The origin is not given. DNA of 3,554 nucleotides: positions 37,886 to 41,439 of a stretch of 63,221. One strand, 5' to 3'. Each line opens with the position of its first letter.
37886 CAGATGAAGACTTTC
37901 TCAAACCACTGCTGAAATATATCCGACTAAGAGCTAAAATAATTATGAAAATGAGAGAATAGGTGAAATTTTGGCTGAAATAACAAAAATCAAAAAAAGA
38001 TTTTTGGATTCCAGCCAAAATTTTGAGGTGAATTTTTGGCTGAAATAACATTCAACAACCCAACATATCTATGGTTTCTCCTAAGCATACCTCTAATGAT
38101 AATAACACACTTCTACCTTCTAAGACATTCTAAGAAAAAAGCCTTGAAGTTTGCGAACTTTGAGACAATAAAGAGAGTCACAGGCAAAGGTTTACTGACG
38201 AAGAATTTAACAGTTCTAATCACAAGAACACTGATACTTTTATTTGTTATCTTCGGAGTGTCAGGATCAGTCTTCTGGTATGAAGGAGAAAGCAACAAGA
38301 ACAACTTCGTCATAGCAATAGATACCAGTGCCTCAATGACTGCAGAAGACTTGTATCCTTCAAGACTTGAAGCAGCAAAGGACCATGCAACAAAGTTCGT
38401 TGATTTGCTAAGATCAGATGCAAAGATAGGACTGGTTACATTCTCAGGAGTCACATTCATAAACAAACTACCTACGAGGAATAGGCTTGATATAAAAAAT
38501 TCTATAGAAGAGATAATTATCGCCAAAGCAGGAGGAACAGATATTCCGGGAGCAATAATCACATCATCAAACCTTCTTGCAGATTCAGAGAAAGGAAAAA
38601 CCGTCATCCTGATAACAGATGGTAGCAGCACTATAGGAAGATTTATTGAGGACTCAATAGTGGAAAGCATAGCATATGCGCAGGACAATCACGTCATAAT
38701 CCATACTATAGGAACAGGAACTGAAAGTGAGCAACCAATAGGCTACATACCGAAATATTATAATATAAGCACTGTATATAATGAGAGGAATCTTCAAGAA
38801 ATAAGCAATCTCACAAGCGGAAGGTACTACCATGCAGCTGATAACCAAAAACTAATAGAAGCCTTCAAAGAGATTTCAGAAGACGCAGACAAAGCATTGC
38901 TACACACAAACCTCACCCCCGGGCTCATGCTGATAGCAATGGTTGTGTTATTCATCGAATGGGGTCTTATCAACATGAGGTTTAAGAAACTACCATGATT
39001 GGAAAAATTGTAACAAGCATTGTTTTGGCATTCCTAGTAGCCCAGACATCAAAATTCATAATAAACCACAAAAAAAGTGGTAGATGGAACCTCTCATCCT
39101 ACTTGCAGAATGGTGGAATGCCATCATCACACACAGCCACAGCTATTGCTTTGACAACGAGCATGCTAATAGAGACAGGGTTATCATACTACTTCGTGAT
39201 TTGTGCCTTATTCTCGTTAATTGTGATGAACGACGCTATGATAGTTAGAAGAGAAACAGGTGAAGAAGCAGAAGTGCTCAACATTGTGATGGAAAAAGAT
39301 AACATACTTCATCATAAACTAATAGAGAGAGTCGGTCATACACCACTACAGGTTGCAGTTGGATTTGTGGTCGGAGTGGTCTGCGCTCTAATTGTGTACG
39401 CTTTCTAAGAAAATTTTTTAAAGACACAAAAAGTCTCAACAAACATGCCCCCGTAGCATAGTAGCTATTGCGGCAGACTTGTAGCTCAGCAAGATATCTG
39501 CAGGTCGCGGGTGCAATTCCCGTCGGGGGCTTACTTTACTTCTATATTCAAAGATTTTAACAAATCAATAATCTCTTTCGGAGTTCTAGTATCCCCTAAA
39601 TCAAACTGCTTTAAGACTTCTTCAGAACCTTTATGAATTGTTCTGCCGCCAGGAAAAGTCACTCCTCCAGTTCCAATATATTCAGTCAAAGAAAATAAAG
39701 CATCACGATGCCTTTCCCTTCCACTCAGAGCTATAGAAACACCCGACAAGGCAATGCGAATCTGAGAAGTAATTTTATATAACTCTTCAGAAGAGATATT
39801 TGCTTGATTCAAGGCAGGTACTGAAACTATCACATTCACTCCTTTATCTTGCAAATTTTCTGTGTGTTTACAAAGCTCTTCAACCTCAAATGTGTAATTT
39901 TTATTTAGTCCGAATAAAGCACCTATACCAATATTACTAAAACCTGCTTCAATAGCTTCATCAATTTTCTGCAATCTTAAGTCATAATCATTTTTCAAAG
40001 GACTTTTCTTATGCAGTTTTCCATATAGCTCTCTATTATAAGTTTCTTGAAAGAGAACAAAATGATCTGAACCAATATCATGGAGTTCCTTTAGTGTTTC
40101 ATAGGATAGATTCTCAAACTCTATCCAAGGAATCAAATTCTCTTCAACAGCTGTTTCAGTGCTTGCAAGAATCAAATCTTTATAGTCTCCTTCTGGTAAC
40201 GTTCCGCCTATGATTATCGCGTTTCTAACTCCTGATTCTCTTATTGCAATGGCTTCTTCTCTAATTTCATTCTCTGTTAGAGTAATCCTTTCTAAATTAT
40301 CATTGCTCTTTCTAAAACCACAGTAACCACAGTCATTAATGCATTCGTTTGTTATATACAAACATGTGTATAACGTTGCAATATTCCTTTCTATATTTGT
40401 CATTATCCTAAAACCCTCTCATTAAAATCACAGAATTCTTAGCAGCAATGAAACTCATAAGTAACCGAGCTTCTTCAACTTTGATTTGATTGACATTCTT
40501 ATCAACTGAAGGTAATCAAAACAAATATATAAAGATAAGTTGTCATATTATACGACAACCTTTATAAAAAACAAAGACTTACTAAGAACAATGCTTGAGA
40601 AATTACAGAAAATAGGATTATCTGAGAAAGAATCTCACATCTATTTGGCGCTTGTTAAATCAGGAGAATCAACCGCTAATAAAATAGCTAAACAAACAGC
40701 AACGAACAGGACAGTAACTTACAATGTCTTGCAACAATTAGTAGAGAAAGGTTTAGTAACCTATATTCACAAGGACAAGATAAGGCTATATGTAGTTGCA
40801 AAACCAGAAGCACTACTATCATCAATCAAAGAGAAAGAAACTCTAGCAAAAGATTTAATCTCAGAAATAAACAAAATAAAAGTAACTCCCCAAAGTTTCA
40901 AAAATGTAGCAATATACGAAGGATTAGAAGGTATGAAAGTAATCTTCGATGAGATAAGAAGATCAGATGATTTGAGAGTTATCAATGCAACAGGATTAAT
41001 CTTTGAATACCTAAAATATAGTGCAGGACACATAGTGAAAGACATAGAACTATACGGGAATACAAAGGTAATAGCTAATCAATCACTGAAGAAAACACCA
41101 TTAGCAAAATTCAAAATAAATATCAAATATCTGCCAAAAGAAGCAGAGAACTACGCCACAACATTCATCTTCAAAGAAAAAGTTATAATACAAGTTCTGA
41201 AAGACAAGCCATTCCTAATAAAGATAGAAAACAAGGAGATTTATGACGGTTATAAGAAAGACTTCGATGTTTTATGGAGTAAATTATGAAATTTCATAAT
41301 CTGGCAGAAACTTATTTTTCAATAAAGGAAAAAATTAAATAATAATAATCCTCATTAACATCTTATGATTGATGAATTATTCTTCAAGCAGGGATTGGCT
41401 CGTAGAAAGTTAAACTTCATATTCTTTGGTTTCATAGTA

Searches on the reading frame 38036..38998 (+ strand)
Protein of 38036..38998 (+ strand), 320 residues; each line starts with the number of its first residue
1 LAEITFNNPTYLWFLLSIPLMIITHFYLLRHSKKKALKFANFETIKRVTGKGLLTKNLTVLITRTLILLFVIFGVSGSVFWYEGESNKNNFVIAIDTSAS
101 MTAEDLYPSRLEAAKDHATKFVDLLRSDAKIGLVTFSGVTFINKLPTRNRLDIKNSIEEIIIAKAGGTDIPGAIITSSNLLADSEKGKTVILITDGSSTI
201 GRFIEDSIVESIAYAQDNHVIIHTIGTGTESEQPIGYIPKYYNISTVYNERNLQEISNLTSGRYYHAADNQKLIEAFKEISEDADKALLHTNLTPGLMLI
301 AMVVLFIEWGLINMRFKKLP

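Call 8: search_protein_families(library=pfam, proteins=[window:38036-38998:+], max_evalue=0.001)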
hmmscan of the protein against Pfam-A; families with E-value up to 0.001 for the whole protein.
window:38036-38998:+ (320 aa): 3 families
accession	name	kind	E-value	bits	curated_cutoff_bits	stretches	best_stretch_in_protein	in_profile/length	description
PF13519.12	VWA_2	-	2.1e-16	60.9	27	1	92-196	2-106/107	von Willebrand factor type A domain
PF00092.34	VWA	-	1.2e-12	48.9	23.8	1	92-273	3-168/174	von Willebrand factor type A domain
PF07584.16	BatA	-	2.8e-09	37.7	25.9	1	1-75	1-74/77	Aerotolerance regulator N-terminal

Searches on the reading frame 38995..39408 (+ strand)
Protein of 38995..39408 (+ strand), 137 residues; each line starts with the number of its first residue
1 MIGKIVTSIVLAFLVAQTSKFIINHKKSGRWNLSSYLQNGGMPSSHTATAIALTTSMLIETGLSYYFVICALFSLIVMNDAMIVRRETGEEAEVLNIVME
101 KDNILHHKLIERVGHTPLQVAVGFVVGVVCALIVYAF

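Call 8: search_protein_families(library=pfam, proteins=[window:38995-39408:+], max_evalue=0.001)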
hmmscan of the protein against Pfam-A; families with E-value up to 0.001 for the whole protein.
window:38995-39408:+ (137 aa): 2 families
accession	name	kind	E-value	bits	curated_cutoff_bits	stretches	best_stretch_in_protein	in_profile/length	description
PF02681.20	DUF212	-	3.1e-36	124.8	26.5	1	5-129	5-125/126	Divergent PAP2 family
PF01569.27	PAP2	-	0.00016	21.9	27.2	0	24-76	33-87/130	PAP2 superfamily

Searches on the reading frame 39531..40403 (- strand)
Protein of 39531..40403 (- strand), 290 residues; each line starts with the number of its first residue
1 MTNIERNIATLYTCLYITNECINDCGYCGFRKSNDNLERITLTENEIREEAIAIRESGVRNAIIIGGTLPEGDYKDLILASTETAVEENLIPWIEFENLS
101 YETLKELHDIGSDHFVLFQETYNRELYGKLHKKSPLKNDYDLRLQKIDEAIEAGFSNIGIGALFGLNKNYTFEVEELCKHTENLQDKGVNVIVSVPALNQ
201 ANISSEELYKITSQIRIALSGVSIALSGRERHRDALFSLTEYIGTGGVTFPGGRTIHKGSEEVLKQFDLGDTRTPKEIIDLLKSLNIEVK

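Call 8: search_protein_families(library=pfam, proteins=[window:39531-40403:-], max_evalue=0.001)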
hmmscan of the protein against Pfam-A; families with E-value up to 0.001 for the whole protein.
window:39531-40403:- (290 aa): 2 families
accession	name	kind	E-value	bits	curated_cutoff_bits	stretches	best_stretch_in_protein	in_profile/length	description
PF04055.27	Radical_SAM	-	1.4e-12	48.6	29.5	1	16-169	2-157/166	Radical SAM superfamily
PF06968.18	BATS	-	0.00011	22.7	22.2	1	189-287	2-87/88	Biotin and Thiamin Synthesis associated domain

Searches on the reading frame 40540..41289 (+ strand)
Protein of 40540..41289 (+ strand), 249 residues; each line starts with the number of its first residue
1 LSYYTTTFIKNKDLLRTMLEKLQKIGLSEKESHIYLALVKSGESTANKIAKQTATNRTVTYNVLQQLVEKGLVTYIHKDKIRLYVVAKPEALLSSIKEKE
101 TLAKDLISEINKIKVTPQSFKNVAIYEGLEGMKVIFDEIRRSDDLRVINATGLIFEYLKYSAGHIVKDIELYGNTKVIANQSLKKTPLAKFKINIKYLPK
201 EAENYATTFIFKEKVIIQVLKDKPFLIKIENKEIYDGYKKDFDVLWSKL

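Call 8: search_protein_families(library=pfam, proteins=[window:40540-41289:+], max_evalue=0.001)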
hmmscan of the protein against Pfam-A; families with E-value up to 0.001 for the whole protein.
window:40540-41289:+ (249 aa): 3 families
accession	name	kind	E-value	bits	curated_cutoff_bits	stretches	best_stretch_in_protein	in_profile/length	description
PF01978.25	TrmB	-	1.4e-16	60.6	25.6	1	22-90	1-68/68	Sugar-specific transcriptional regulator TrmB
PF24033.1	DUF7342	-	5e-06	27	31.6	1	44-122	18-98/150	Family of unknown function (DUF7342)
PF03965.22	Penicillinase_R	-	0.00049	20.9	22.6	0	27-95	1-73/115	Penicillinase repressor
